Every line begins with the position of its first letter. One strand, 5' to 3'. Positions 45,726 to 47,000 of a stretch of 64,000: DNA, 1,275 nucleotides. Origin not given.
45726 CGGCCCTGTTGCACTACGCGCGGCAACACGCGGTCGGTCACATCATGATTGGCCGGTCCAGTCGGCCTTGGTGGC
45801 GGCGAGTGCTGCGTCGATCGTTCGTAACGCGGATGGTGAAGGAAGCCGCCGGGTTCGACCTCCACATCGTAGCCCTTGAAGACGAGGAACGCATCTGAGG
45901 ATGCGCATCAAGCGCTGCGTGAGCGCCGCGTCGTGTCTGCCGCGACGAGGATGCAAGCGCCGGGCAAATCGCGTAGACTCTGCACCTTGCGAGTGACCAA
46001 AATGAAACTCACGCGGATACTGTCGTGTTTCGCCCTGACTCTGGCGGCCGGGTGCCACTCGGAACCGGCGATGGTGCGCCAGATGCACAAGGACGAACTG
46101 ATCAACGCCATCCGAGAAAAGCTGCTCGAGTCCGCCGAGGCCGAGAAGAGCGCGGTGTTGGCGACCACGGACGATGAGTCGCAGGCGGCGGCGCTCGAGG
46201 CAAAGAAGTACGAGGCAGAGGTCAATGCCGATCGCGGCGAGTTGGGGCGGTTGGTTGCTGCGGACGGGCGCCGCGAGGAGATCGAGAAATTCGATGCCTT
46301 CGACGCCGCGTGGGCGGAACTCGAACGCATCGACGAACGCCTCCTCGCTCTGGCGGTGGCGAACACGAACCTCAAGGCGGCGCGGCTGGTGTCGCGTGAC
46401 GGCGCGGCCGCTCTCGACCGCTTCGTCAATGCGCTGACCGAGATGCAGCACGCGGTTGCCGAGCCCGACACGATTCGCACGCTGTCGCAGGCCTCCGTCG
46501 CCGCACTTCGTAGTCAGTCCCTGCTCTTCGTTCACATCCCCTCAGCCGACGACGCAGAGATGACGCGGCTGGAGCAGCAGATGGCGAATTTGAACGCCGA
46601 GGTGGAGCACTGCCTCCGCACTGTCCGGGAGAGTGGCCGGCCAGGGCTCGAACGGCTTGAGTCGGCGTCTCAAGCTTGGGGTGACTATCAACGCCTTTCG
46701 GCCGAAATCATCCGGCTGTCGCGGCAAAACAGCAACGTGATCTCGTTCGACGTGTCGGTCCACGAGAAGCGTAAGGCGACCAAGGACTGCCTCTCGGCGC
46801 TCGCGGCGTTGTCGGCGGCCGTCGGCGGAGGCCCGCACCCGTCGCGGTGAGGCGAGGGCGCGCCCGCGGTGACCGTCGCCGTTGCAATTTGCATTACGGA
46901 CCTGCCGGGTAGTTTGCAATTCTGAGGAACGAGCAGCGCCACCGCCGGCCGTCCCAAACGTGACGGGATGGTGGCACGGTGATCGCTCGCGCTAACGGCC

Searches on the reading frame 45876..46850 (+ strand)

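Call 40: search_protein_families(library=pfam, proteins=[window:45876-46850:+], max_evalue=0.0001)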
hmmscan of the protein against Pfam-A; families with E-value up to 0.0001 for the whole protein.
window:45876-46850:+ (324 aa): 1 family
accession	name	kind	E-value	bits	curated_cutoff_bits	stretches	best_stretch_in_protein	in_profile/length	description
PF12729.13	4HB_MCP_1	-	8.2e-12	45.5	27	1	74-192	49-164/181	Four helix bundle sensory module for signal transduction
